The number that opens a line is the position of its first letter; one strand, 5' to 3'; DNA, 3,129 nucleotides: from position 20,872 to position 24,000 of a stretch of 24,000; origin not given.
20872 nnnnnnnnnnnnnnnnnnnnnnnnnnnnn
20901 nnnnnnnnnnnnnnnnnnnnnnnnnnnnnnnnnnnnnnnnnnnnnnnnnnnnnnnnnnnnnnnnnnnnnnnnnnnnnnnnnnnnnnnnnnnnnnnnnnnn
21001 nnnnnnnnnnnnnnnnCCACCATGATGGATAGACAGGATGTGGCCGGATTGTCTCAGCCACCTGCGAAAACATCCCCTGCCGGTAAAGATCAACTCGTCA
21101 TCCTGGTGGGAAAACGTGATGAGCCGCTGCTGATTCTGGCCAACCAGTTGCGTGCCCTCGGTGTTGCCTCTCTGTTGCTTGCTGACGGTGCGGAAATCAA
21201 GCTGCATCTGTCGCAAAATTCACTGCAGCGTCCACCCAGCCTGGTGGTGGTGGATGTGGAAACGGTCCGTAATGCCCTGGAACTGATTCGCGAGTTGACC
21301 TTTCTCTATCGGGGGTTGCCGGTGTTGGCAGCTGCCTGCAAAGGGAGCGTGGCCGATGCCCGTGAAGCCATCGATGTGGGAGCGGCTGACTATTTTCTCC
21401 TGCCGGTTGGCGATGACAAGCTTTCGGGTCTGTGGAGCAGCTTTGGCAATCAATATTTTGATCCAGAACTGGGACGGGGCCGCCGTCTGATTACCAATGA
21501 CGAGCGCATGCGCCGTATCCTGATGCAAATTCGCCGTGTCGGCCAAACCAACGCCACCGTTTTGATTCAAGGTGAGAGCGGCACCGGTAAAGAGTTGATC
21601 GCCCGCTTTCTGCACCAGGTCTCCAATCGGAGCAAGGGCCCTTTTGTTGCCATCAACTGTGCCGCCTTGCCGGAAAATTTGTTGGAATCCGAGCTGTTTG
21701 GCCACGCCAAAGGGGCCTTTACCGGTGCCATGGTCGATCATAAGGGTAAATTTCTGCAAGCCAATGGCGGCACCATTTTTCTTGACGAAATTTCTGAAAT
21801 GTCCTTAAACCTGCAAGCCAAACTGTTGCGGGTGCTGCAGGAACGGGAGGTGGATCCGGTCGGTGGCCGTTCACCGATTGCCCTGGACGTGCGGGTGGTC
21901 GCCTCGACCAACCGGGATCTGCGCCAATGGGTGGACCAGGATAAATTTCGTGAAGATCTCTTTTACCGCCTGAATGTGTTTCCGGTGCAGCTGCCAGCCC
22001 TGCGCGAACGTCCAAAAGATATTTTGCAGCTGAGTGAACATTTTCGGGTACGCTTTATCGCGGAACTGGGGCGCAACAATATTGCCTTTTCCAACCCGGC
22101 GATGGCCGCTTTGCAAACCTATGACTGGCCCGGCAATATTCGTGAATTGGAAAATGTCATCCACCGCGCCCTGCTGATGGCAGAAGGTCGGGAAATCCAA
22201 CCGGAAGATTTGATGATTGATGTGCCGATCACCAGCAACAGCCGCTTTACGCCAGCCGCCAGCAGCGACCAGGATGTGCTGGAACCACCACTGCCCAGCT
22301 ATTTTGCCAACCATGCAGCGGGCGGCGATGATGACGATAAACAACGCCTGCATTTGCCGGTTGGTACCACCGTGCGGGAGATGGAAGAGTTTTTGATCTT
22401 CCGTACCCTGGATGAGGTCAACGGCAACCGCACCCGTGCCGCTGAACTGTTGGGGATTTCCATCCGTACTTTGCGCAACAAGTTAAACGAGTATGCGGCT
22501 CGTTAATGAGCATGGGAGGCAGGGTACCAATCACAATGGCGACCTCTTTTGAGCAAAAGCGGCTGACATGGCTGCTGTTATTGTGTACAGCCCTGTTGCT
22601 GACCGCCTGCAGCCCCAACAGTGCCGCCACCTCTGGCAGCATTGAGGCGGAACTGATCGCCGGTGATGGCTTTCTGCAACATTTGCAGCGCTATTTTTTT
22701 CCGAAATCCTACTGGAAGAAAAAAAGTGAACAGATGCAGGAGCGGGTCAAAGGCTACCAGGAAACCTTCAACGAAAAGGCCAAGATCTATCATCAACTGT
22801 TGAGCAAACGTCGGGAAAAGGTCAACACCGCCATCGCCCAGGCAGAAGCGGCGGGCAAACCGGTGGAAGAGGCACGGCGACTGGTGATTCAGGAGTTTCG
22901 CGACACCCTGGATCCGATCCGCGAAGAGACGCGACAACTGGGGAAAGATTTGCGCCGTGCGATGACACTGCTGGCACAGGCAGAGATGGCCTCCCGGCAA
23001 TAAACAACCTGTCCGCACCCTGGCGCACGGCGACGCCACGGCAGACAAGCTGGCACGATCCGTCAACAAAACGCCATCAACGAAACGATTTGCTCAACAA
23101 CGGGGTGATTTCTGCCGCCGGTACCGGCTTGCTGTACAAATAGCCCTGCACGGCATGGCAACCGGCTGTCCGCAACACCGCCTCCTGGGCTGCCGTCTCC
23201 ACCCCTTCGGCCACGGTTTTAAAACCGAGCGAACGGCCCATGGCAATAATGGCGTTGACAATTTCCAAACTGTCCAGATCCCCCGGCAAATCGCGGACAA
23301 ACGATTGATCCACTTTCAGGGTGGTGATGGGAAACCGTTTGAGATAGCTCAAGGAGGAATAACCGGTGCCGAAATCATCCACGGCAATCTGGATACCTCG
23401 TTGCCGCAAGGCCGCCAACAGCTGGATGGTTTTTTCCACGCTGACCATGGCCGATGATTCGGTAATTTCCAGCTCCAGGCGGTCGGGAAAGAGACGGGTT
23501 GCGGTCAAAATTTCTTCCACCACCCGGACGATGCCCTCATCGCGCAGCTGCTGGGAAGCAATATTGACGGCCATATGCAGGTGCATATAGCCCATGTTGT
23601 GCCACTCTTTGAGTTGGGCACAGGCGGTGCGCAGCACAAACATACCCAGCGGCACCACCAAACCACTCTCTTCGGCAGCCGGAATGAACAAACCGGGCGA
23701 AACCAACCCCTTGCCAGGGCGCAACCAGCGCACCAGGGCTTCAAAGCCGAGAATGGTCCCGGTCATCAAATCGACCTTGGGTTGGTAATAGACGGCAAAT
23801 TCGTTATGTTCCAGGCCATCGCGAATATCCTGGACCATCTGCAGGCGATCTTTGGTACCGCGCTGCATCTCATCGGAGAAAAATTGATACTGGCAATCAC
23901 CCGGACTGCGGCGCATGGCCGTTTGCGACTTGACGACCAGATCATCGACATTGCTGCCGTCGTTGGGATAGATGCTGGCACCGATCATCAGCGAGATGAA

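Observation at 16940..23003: Tightly fused four-gene module: sensor-less sigma-54 activator / 990-aa exported TPR protein / sigma-54 activator with degenerate receiver / helical lipoprotein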

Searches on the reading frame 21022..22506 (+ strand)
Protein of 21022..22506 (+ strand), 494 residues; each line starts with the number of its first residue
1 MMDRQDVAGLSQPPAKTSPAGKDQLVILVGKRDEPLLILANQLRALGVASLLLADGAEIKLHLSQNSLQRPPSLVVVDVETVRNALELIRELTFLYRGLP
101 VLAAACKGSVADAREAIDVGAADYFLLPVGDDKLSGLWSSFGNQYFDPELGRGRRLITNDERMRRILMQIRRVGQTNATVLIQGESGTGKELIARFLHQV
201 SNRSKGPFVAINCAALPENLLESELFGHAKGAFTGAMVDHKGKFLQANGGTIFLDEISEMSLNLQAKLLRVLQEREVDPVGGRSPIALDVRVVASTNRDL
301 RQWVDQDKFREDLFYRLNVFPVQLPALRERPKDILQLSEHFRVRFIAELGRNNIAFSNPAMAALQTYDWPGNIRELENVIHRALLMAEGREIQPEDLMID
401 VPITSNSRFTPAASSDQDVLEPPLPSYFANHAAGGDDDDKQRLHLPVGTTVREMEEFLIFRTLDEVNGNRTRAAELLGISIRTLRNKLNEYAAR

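Call 7: search_protein_families(library=pfam, proteins=[window:21022-22506:+], max_evalue=0.01)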
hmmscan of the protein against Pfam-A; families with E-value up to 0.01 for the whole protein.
window:21022-22506:+ (494 aa): 10 families
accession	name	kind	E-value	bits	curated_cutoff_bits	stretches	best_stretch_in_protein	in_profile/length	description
PF00158.32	Sigma54_activat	-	3.7e-72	241.9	20.2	1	156-322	1-167/168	Sigma-54 interaction domain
PF25601.1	AAA_lid_14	-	4.1e-23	81.4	27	1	328-399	1-72/87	AAA+ ATPase lid domain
PF14532.12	Sigma54_activ_2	-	2.9e-21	76.6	25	1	162-327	6-138/138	Sigma-54 interaction domain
PF02954.25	HTH_8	-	5e-12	45.8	22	1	451-491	2-42/42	Bacterial regulatory protein, Fis family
PF07728.20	AAA_5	-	1.2e-09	38.8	22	1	180-299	2-124/139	AAA domain (dynein-related subfamily)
PF07724.20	AAA_2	-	3.5e-05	24.3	27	1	178-308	4-135/166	AAA domain (Cdc48 subfamily)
PF00004.35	AAA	-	0.00016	22.6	21.2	1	180-301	1-111/131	ATPase family associated with various cellular activities (AAA)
PF01078.27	Mg_chelatase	-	0.0027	17.6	20.3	0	237-277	95-135/207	Magnesium chelatase, subunit ChlI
PF13191.12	AAA_16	-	0.0034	18.3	32.6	0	161-225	7-78/167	AAA ATPase domain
PF07726.17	AAA_3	-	0.0056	17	27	0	180-297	2-111/131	ATPase family associated with various cellular activities (AAA)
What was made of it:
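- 21022..22506 (+): EBP2: sigma-54 activator of 494 aa. Pseudo-receiver about 21091-21456, AAA+ 21487-21987, HTH_8 22372-22494. Pfam domains (call 7).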

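Call 8: search_protein_families(library=ncbifam, proteins=[window:21022-22506:+], max_evalue=0.01)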
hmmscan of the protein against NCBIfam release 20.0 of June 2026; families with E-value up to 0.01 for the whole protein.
window:21022-22506:+ (494 aa): 38 families (the best 25 are shown)
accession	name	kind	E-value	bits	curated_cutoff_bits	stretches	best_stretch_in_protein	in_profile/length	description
NF050807.1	TransRegFlbDCaul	equivalog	4.6e-123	411.4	750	1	71-492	45-439/454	sigma-54-dependent transcriptional regulator FlbD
TIGR01818.1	ntrC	equivalog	2.7e-107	359.4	558.6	1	38-490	13-462/463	nitrogen regulation protein NR(I)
NF008469.0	PRK11361.1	equivalog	1.6e-106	356.8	714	1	154-492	143-455/461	acetoacetate metabolism transcriptional regulator AtoC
TIGR02915.1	PEP_resp_reg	equivalog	5.2e-106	355.1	502.6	1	85-400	60-385/445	PEP-CTERM-box response regulator transcription factor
TIGR01817.1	nifA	equivalog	2e-105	353.6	528.85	1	155-490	197-526/534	nif-specific transcriptional activator NifA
NF003451.0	PRK05022.1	equivalog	2.9e-101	339.7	476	1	152-481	188-498/512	nitric oxide reductase transcriptional regulator NorR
NF041552.1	TF_PrdR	equivalog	3.5e-97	326.1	795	2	156-397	269-510/577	sigma-54 dependent transcriptional regulator PrdR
NF038308.1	RNA_repair_RtcR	equivalog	1.1e-95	321.6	650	1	155-493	181-518/530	RNA repair transcriptional activator RtcR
TIGR02974.1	phageshock_pspF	equivalog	7.2e-91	304.9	443.55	1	157-491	2-336/336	phage shock protein operon transcriptional activator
NF007689.0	PRK10365.1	equivalog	3.3e-88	296.4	760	1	38-401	20-386/441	sigma-54-dependent response regulator transcription factor ZraR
NF041946.1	LuxO_transreg_Vib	equivalog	7.4e-86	288.8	800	1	69-491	38-460/463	quorum-sensing sigma-54 dependent transcriptional regulator LuxO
NF011695.0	PRK15115.1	equivalog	9.2e-86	288.3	763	1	73-387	52-368/445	two-component system response regulator GlrR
TIGR02329.1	propionate_PrpR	equivalog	2.4e-85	287.2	499.2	1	156-489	214-525/526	propionate catabolism operon regulatory protein PrpR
NF049963.1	RespRegFlgRCampy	domain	5.9e-84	282.4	750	1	158-401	138-381/429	fla regulon two-component system response regulator FlgR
NF008176.1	PRK10923.1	equivalog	4.3e-82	276.2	620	1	45-491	25-466/469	nitrogen regulation protein NR(I)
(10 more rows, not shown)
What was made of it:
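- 21022..22506 (+): Best NCBIfam model is FlbD at 411 bits against a cutoff of 750 (call 8).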

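Call 34: find_homologous_proteins(query=window:21022-22506:+, max_evalue=1e-60)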
Query window:21022-22506:+ (494 aa): 7962 proteins with E <= 1e-60 among 8000 candidates; the best 120 are listed.
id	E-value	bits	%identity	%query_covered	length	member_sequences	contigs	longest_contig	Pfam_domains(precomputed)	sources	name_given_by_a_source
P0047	4.3e-288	974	90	100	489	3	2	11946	PF00158.33,PF07724.21,PF25601.2,PF02954.26,PF14532.13,PF07728.21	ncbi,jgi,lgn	jgi:two-component system response regulator FlrC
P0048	1.3e-285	965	89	100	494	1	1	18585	PF00158.33,PF07724.21,PF25601.2,PF02954.26,PF14532.13,PF07728.21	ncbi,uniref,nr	ncbi:sigma-54-dependent transcriptional regulator [Candidatus Magnetaquicoccus inordinatus]|uniref:s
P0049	3.4e-263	892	85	100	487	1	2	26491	PF00158.33,PF07724.21,PF25601.2,PF02954.26,PF14532.13,PF07728.21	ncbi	ncbi:MAG: sigma-54 dependent transcriptional regulator [Magnetococcus sp. YQC-3]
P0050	8.1e-262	887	83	100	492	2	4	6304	PF00158.33,PF07724.21,PF25601.2,PF02954.26,PF14532.13,PF07728.21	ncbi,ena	-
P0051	1.1e-258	877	84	97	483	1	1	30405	PF00158.33,PF07724.21,PF25601.2,PF02954.26,PF14532.13,PF07728.21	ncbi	ncbi:MAG: sigma-54 dependent transcriptional regulator [Magnetococcus sp. DMHC-8]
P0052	3.7e-258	875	81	100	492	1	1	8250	PF00158.33,PF07724.21,PF25601.2,PF02954.26,PF14532.13,PF07728.21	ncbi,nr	ncbi:MAG: sigma-54-dependent Fis family transcriptional regulator [Magnetococcales bacterium]|nr:sig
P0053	8.1e-258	874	82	100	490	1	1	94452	PF00158.33,PF07724.21,PF25601.2,PF02954.26,PF14532.13,PF07728.21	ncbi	ncbi:MAG: sigma-54 dependent transcriptional regulator [Magnetococcus sp. MYC-9]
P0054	9.4e-258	874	82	100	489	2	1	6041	PF00158.33,PF07724.21,PF25601.2,PF02954.26,PF14532.13,PF07728.21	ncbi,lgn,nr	ncbi:MAG: sigma-54-dependent Fis family transcriptional regulator [Magnetococcales bacterium]|nr:sig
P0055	2.7e-255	865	81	100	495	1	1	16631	PF00158.33,PF07724.21,PF25601.2,PF02954.26,PF14532.13,PF07728.21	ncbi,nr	ncbi:MAG: sigma-54-dependent Fis family transcriptional regulator [Magnetococcales bacterium]|nr:sig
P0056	6.9e-253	858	81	100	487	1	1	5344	PF00158.33,PF07724.21,PF25601.2,PF02954.26,PF14532.13,PF07728.21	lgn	-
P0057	1.7e-248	843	80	100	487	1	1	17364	PF00158.33,PF07724.21,PF25601.2,PF02954.26,PF14532.13,PF07728.21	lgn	-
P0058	1.3e-228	778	77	98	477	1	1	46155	PF00158.33,PF07724.21,PF25601.2,PF02954.26,PF00004.36,PF14532.13,PF07728.21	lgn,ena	-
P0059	3.5e-228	776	78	95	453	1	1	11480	PF00158.33,PF07724.21,PF25601.2,PF02954.26,PF00004.36,PF14532.13,PF07728.21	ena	-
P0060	3.8e-222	756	78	93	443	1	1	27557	PF00158.33,PF25601.2,PF02954.26,PF14532.13,PF07728.21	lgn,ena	-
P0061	1.0e-221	755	78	93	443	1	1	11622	PF00158.33,PF25601.2,PF02954.26,PF14532.13,PF07728.21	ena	-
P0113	1.3e-171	590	62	96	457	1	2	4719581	PF00158.33,PF25601.2,PF02954.26,PF00004.36,PF14532.13,PF07728.21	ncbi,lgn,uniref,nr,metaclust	ncbi:two component, sigma54 specific, transcriptional regulator, Fis family [Magnetococcus marinus M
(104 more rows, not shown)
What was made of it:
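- JGI auto-names orthologues FlrC (call 34).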

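Call 35: find_encoding_contigs(protein=P0113, flank=10000, max_places=1)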
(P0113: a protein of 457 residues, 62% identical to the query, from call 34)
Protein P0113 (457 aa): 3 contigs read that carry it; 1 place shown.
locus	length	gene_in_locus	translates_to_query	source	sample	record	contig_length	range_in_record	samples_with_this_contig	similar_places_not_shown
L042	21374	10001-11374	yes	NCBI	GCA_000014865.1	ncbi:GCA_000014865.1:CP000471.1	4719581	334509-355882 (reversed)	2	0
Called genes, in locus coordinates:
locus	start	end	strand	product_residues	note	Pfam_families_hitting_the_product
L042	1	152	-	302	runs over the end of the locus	PF13432:TPR_16 (faint), PF13512:TPR_18, PF13525:YfiO, PF07719:TPR_2 (faint), PF13174:TPR_6 (faint), PF13428:TPR_14 (faint)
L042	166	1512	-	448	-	PF00890:FAD_binding_2, PF01266:DAO (weak), PF03486:HI0933_like (faint), PF12831:FAD_oxidored, PF13450:NAD_binding_8, PF01593:Amino_oxidase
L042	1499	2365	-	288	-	PF00494:SQS_PSY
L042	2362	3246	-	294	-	PF00494:SQS_PSY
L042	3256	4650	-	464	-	PF00990:GGDEF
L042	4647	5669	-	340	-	PF17827:PrmC_N, PF08242:Methyltransf_12 (faint), PF03602:Cons_hypoth95 (weak), PF05175:MTS, PF06325:PrmA (weak), PF09445:Methyltransf_15 (weak), PF13847:Methyltransf_31 (weak), PF13649:Methyltransf_25 (weak)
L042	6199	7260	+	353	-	PF00158:Sigma54_activat, PF14532:Sigma54_activ_2, PF00004:AAA (weak), PF07728:AAA_5 (weak), PF25601:AAA_lid_14, PF02954:HTH_8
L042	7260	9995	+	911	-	PF13424:TPR_12 (faint), PF13432:TPR_16 (faint), PF13525:YfiO (faint), PF13174:TPR_6 (faint), PF13428:TPR_14 (faint), PF14559:TPR_19 (faint), PF00515:TPR_1 (weak), PF07719:TPR_2 (weak), +1 more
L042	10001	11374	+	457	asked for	PF00158:Sigma54_activat, PF14532:Sigma54_activ_2, PF00004:AAA (weak), PF07728:AAA_5, PF25601:AAA_lid_14, PF02954:HTH_8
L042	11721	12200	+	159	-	-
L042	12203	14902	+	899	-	PF14827:dCache_3, PF00512:HisKA, PF02518:HATPase_c, PF00072:Response_reg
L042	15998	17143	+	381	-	PF07992:Pyr_redox_2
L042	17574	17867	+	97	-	PF00166:Cpn10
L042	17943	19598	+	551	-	-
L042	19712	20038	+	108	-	-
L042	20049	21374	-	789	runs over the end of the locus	PF14559:TPR_19 (weak), PF14559:TPR_19 (weak), PF12895:ANAPC3 (weak), PF13424:TPR_12, PF14559:TPR_19, PF13432:TPR_16 (weak), PF14559:TPR_19, PF13844:Glyco_transf_41, +20 more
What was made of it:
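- On FlrC/FleR response regulators: A kinase follows the module in MC-1 only (call 35).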

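Call 81: list_cluster_members(proteins=[L042:11721-12197:+, L042:10001-11371:+, L042:7260-9992:+, L042:6199-7257:+])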
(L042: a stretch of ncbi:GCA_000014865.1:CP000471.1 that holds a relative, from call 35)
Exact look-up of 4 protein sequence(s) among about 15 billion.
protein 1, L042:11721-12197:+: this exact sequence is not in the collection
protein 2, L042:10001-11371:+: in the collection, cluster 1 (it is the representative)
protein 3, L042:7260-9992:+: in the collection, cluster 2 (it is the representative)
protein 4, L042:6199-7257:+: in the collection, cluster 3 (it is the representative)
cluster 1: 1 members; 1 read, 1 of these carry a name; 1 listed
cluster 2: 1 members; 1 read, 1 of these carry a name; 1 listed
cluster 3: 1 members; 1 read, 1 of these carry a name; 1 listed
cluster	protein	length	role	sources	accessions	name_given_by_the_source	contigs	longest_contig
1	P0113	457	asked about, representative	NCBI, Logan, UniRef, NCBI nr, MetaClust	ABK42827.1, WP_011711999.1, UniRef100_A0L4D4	two component, sigma54 specific, transcriptional regulator, Fis family [Magnetococcus ... | Two component, sigma54 specific, transcriptional regulator, Fis family n=1 ... | sigma-54 dependent transcriptional regulator [Magnetococcus marinus]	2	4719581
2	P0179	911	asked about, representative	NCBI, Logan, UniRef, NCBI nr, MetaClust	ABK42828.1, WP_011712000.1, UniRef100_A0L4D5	Tetratricopeptide TPR_2 repeat protein [Magnetococcus marinus MC-1] | Tetratricopeptide TPR_2 repeat protein n=1 Tax=Magnetococcus marinus (strain ATCC ... | tetratricopeptide repeat protein [Magnetococcus marinus]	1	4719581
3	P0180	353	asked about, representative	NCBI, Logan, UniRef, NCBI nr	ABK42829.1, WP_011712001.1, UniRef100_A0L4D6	sigma54 specific transcriptional regulator, Fis family [Magnetococcus marinus MC-1] | Sigma54 specific transcriptional regulator, Fis family n=1 Tax=Magnetococcus marinus ... | sigma-54 dependent transcriptional regulator [Magnetococcus marinus]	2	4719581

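Call 95: search_solved_structures(query=window:21022-22503:+, max_evalue=1e-40)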
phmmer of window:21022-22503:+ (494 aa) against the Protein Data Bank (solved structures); distinct sequences matched with E-value up to 1e-40: 35.
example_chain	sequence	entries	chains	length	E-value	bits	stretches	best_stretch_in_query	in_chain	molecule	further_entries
4qhs_A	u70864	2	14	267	1.5e-81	277.7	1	151-400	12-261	Flagellar regulatory protein C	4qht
6lua_A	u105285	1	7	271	8.5e-81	275.3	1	150-400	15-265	Flagellar regulatory protein C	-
6luf_A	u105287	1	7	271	2.2e-80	273.9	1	150-400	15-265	Flagellar regulatory protein C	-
1ojl_A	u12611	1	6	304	7.6e-78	265.5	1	154-403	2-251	TRANSCRIPTIONAL REGULATORY PROTEIN ZRAR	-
4l4u_A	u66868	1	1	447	1e-76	261.8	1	86-397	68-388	Transcriptional regulator (NtrC family)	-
9qq6_C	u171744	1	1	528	2.2e-76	260.7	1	156-393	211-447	Nif-specific regulatory protein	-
26jl_A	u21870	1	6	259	1.2e-73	251.7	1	152-386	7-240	Flagellar regulatory protein A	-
8p53_C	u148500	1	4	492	2.7e-72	247.2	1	74-492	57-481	Transcriptional regulator FleQ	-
1ny5_A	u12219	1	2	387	1.8e-71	244.5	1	85-396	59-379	transcriptional regulator (NtrC family)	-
5exx_A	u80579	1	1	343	2.9e-71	243.8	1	154-488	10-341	Transcriptional regulator FleQ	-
1ny6_A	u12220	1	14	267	3.4e-71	243.6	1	158-396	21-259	transcriptional regulator (NtrC family)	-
4ly6_A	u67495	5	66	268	3.4e-71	243.6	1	158-396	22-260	Transcriptional regulator (NtrC family)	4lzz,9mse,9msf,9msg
6jdi_A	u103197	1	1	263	4.4e-71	243.2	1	154-386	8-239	Nitrogen assimilation regulatory protein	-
8pb9_D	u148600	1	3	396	6.3e-71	242.7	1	74-386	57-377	Transcriptional regulator FleQ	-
5exp_A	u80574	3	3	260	1.8e-70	241.3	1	154-386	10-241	Transcriptional regulator FleQ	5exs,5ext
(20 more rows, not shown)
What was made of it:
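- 21022..22506 (+): Best solved relative is FlrC 4qhs at 278 bits (call 95).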

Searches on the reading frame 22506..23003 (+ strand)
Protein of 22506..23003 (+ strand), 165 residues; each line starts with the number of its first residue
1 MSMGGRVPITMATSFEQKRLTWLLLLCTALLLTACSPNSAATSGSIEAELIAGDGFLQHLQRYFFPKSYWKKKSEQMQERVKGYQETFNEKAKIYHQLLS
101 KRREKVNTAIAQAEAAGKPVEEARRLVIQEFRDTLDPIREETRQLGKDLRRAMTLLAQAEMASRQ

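Call 7: search_protein_families(library=pfam, proteins=[window:22506-23003:+], max_evalue=0.01)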
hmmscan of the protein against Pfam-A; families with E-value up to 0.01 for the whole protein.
window:22506-23003:+ (165 aa): 0 families

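Call 8: search_protein_families(library=ncbifam, proteins=[window:22506-23003:+], max_evalue=0.01)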
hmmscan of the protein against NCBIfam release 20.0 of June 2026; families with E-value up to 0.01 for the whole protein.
window:22506-23003:+ (165 aa): 1 family
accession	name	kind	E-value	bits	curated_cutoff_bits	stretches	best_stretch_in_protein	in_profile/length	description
NF033194.1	lipo_EMYY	hypoth_equivalog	0.0017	17.7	100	0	71-127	119-176/292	EMYY motif lipoprotein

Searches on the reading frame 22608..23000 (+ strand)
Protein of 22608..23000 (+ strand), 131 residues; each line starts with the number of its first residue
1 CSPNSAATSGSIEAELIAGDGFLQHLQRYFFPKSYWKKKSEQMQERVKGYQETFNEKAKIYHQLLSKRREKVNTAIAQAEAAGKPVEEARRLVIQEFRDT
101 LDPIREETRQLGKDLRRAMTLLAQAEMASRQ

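Call 56: search_protein_families(library=pfam, alignment_id=A5, max_evalue=1)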
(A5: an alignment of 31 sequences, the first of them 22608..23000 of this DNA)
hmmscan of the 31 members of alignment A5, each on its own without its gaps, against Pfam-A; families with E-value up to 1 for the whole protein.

A. member 1, window:22608-23000:+ (131 aa): 2 families
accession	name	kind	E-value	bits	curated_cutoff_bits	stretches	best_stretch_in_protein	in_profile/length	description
PF05859.17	Mis12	-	0.024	14.8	25.7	1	23-124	99-194/231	Mis12 protein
PF01813.22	ATP-synt_D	-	0.039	14.2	25.7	1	79-128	12-61/196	ATP synthase subunit D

B. families by the number of members that match (of 31 scanned): 85 families (the first 25 are shown)
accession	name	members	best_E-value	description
PF03938.19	OmpH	7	0.061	Outer membrane protein (OmpH-like)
PF01813.22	ATP-synt_D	5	0.0037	ATP synthase subunit D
PF05859.17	Mis12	5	0.0058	Mis12 protein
PF04048.20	Sec8_N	5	0.0083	Exocyst complex component Sec8 N-terminal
PF02321.23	OEP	4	0.00048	Outer membrane efflux protein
PF11727.13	ISG65-75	4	0.0055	Invariant surface glycoprotein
PF15665.10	FAM184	3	0.0004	Family with sequence similarity 184, A and B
PF05335.18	DUF745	3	0.00073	Protein of unknown function (DUF745)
PF14362.11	DUF4407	3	0.0044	Domain of unknown function (DUF4407)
PF06103.16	DUF948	3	0.081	Bacterial protein of unknown function (DUF948)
PF02403.27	Seryl_tRNA_N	3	0.13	Seryl-tRNA synthetase N-terminal domain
PF24760.1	TPR_IF140_C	2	0.0027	IF140 C-terminal TPR domain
PF17279.8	DUF5344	2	0.012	Family of unknown function (DUF5344)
PF11802.13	CENP-K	2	0.028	Centromere-associated protein K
PF22056.1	ORF239-like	2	0.029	ORF239-like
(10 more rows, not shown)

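Call 57: search_solved_structures(query=A5, max_evalue=10)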
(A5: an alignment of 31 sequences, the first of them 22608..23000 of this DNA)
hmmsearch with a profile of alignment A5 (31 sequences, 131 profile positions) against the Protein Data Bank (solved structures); distinct sequences matched with E-value up to 10: 4.
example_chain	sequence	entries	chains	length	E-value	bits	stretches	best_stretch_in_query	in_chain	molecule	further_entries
8ek4_A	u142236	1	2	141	0.027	17.6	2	45-126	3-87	Ice-binding protein TIP-99a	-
7jqe_A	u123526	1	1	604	1.1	12.4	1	49-125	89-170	ESAT-6/WXG100 secretion system protein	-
3qj3_A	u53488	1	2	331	2.9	11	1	27-63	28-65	Cathepsin L-like protein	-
5cwc_A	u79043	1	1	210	4.2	10.5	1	62-102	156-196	Designed helical repeat protein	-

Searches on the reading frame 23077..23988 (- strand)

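Call 7: search_protein_families(library=pfam, proteins=[window:23077-23988:-], max_evalue=0.01)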
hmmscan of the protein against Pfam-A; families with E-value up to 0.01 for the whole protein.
window:23077-23988:- (303 aa): 1 family
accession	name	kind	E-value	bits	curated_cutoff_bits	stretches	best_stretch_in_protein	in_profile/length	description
PF00563.25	EAL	-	9.4e-74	248.2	31.3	1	53-288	2-236/236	EAL domain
